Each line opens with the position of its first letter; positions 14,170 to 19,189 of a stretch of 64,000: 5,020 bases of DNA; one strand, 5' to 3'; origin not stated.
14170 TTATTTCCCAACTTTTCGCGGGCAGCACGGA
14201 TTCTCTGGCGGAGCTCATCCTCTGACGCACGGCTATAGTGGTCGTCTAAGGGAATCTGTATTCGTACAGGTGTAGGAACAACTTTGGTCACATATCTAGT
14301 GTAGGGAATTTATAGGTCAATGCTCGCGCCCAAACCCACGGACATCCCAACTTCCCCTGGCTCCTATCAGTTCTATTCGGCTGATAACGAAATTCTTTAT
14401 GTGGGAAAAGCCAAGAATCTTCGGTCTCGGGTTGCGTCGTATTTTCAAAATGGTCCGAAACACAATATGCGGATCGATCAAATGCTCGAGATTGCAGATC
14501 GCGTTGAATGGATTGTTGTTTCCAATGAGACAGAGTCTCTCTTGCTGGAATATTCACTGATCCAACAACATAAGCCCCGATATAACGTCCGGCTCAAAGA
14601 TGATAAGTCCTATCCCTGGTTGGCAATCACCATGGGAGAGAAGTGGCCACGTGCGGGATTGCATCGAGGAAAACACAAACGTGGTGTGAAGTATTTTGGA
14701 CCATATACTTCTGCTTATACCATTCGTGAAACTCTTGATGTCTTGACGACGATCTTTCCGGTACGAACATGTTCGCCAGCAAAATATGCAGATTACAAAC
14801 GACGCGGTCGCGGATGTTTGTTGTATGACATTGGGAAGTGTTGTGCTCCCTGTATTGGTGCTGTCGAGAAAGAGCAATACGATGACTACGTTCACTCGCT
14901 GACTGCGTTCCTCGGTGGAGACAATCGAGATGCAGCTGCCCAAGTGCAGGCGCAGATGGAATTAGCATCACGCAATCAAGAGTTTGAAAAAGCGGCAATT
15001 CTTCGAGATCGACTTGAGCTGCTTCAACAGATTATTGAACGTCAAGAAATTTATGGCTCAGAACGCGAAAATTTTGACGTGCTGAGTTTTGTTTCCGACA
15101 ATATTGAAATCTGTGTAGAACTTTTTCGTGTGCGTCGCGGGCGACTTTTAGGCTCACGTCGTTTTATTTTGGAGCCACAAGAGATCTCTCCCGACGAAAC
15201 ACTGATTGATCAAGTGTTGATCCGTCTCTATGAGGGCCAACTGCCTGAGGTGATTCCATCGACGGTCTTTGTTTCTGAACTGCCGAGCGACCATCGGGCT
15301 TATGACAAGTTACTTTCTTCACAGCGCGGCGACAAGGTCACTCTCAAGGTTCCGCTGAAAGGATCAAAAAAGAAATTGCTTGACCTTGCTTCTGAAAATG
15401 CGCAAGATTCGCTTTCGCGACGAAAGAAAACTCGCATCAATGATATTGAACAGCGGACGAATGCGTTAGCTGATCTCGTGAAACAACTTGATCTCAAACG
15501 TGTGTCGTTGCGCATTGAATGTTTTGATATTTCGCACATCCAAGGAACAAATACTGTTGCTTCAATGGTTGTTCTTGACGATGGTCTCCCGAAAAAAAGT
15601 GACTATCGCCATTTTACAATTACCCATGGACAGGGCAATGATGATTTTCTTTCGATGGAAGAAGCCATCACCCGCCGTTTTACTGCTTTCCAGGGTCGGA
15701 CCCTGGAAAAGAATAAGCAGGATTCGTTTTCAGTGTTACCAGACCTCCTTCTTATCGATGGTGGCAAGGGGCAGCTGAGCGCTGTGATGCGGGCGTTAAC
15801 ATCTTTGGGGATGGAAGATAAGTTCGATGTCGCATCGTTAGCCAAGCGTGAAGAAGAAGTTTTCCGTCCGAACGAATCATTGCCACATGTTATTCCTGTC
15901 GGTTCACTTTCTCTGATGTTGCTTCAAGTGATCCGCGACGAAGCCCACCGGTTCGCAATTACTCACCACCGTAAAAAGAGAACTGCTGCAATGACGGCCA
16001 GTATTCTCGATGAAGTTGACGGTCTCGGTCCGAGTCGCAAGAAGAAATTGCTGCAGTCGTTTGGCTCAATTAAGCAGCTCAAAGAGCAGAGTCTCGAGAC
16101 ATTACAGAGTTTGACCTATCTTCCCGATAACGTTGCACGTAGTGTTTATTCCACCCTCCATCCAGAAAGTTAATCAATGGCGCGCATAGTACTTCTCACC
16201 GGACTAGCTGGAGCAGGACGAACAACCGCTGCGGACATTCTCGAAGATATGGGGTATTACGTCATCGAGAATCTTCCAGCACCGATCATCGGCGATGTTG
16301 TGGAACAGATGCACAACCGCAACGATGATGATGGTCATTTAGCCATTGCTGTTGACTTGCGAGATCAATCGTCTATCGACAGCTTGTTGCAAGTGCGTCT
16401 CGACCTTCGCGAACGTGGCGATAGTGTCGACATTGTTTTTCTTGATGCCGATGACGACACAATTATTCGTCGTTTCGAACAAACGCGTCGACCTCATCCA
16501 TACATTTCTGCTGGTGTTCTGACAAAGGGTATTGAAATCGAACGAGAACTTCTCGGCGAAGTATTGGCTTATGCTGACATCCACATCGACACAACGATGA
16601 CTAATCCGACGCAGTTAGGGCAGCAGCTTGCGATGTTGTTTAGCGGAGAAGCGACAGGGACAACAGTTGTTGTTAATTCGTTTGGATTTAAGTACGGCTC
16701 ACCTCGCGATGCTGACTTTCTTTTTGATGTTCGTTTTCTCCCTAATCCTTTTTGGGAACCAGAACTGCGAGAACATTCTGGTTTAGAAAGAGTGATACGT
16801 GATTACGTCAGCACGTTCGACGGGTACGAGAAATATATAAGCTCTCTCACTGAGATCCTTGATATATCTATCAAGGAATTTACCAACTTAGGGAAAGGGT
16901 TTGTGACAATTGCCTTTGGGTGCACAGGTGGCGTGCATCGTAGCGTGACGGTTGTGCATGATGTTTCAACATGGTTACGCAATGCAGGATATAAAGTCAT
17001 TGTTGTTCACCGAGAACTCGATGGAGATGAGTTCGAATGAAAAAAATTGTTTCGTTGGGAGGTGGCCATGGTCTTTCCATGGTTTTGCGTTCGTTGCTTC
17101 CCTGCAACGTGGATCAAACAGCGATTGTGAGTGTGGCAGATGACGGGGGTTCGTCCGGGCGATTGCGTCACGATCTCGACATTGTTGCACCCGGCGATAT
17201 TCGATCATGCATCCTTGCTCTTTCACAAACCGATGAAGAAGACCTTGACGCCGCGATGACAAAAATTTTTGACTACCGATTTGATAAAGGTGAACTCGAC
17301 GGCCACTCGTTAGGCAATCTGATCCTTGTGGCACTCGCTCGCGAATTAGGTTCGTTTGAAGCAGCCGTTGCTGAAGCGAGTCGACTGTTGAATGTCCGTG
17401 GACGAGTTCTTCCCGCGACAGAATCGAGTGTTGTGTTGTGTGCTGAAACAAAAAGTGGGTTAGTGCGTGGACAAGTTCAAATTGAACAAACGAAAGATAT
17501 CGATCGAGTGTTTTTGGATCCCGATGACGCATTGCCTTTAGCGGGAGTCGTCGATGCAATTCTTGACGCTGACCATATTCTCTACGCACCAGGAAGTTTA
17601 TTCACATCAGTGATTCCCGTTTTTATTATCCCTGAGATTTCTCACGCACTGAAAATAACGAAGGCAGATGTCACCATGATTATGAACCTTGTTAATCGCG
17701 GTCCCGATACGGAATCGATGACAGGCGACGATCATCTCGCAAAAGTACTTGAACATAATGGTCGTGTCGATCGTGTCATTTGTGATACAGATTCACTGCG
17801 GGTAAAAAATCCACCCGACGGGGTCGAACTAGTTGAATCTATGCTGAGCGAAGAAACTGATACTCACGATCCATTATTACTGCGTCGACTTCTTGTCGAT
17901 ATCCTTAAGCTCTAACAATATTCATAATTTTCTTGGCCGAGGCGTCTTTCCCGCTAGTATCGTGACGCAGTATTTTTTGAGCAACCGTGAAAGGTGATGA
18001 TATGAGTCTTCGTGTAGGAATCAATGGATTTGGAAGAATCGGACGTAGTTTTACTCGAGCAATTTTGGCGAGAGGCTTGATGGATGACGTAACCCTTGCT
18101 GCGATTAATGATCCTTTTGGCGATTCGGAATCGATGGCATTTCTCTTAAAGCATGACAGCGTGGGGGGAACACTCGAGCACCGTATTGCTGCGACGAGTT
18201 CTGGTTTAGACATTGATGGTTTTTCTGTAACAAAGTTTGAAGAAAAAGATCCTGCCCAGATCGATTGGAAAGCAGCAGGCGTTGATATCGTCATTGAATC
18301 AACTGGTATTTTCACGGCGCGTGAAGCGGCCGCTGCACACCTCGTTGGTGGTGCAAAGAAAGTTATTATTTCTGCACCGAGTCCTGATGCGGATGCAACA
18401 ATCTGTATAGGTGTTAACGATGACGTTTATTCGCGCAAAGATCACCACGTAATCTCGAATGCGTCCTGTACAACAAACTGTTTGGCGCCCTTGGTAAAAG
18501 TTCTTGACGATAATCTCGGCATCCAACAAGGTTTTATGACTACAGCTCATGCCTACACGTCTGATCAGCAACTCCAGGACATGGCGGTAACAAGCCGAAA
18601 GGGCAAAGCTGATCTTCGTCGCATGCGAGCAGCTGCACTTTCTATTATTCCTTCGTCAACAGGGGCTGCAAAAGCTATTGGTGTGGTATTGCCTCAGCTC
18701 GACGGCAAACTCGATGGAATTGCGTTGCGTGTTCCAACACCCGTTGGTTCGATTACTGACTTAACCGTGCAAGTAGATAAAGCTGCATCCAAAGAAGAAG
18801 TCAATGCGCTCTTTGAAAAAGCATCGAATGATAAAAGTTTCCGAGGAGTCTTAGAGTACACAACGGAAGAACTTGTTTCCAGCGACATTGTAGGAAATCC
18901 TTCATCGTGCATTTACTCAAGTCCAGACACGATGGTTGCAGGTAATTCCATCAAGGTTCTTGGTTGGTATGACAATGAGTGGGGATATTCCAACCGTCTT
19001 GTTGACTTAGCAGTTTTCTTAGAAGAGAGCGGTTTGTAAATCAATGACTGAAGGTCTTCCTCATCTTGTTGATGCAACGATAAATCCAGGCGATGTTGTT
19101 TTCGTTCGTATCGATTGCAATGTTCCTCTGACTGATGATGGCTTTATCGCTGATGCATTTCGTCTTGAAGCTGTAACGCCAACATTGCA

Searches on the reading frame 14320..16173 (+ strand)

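Call 35: search_protein_families(library=ncbifam, proteins=[window:14320-16173:+])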
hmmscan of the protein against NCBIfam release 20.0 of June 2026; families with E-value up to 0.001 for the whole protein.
window:14320-16173:+ (617 aa): 14 families
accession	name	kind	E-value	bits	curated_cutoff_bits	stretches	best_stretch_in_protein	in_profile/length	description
NF001824.0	PRK00558.1-5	equivalog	6.4e-204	679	451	1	3-615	8-646/652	excinuclease ABC subunit UvrC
TIGR00194.1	uvrC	equivalog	4.2e-163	544.1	285.45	1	5-593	4-573/574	excinuclease ABC subunit UvrC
NF011263.0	PRK14669.1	equivalog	3.6e-141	471.8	1108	1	7-598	8-589/624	excinuclease ABC subunit C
NF011260.0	PRK14666.1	equivalog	5.9e-114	382.3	649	2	3-325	3-320/698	excinuclease ABC subunit C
NF011262.0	PRK14668.1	equivalog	8.5e-114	381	544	1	7-611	11-575/577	excinuclease ABC subunit C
NF011261.0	PRK14667.1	equivalog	9e-102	341.4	818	1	9-609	13-561/567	excinuclease ABC subunit C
NF011264.0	PRK14670.1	equivalog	2.8e-89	300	1021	1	7-587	13-563/602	excinuclease ABC subunit C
NF011266.0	PRK14672.1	equivalog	2.5e-88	297.1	1504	2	9-341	18-334/691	excinuclease ABC subunit C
NF005906.0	PRK07883.1-4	equivalog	3e-61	207.4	495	1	8-289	211-488/563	DEDD exonuclease domain-containing protein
NF005907.0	PRK07883.1-5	equivalog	6.3e-54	183.3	454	1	8-279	226-494/584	DEDD exonuclease domain-containing protein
NF005905.0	PRK07883.1-3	equivalog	1.4e-43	149.4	508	1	8-247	222-455/581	DEDD exonuclease domain-containing protein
NF005904.0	PRK07883.1-2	equivalog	2.2e-39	135.3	969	1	8-281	228-497/584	DEDD exonuclease domain-containing protein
NF005903.0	PRK07883.1-1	equivalog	1.3e-30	106.4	1038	1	9-233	245-462/642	DEDD exonuclease domain-containing protein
NF007833.0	PRK10545.1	equivalog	1.3e-17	63.9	367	1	7-189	29-204/289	excinuclease Cho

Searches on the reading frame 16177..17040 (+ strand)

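Call 60: search_protein_families(library=ncbifam, proteins=[window:16177-17040:+], max_evalue=1e-10)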
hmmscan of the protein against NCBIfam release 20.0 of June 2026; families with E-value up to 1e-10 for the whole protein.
window:16177-17040:+ (287 aa): 1 family
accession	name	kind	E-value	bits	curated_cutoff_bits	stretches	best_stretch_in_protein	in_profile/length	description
NF003828.1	PRK05416.1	equivalog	2.8e-89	299.3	244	1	4-281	1-278/278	RNase adapter RapZ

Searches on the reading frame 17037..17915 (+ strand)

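Call 60: search_protein_families(library=ncbifam, proteins=[window:17037-17915:+], max_evalue=1e-10)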
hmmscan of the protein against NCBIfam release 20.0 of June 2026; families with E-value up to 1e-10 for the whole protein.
window:17037-17915:+ (292 aa): 2 families
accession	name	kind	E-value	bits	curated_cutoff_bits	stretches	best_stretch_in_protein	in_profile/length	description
TIGR01826.1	CofD_related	subfamily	2.3e-79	267.1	196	1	4-256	1-253/310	uridine diphosphate-N-acetylglucosamine-binding protein YvcK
TIGR04357.1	CofD_rel_GAK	hypoth_equivalog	3.1e-22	79.5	340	0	86-240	132-300/368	GAK system CofD-like protein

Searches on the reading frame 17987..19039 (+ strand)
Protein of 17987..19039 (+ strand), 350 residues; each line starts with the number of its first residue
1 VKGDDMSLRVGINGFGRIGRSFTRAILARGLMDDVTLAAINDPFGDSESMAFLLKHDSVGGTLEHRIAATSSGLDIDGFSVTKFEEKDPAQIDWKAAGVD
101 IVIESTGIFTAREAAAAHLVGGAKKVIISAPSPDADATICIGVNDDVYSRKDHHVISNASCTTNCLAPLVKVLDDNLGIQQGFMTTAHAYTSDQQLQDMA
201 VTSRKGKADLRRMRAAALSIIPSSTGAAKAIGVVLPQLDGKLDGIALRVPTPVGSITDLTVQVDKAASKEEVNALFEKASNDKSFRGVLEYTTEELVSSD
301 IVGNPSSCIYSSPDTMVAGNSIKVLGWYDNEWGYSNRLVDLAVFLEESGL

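Call 35: search_protein_families(library=ncbifam, proteins=[window:17987-19039:+])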
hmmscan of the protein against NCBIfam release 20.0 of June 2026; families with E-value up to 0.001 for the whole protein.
window:17987-19039:+ (350 aa): 11 families
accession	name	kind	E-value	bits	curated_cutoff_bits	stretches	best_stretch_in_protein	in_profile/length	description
TIGR01534.1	GAPDH-I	equivalog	3.7e-120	401.1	367.2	1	9-340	1-330/330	type I glyceraldehyde-3-phosphate dehydrogenase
NF005830.0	PRK07729.1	equivalog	1.1e-112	376.3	546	1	6-344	1-329/343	glyceraldehyde-3-phosphate dehydrogenase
NF005641.0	PRK07403.1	equivalog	3.4e-109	365.1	616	1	8-344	2-331/337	type I glyceraldehyde-3-phosphate dehydrogenase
NF033735.1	G3PDH_Arsen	exception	3.2e-99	332.5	450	1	10-342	1-323/323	ArsJ-associated glyceraldehyde-3-phosphate dehydrogenase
NF011954.0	PRK15425.1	equivalog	1.2e-89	300.6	662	1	6-343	1-327/331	glyceraldehyde-3-phosphate dehydrogenase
NF006512.0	PRK08955.1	equivalog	5.1e-89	298.9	563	1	6-343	1-328/334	glyceraldehyde-3-phosphate dehydrogenase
NF010058.0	PRK13535.1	equivalog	5e-87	292.2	539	1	6-345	1-333/339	erythrose-4-phosphate dehydrogenase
TIGR01532.1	E4PD_g-proteo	equivalog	6.3e-86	288.6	530.55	1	9-340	1-325/325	erythrose-4-phosphate dehydrogenase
NF006139.0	PRK08289.1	equivalog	4.5e-75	253.1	431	1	10-342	131-466/480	glyceraldehyde-3-phosphate dehydrogenase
NF003251.0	PRK04207.1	equivalog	2.8e-06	26.6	185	1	7-279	2-245/343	type II glyceraldehyde-3-phosphate dehydrogenase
NF011456.0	PRK14874.1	equivalog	2.9e-05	23.2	223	1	95-186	63-156/346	aspartate-semialdehyde dehydrogenase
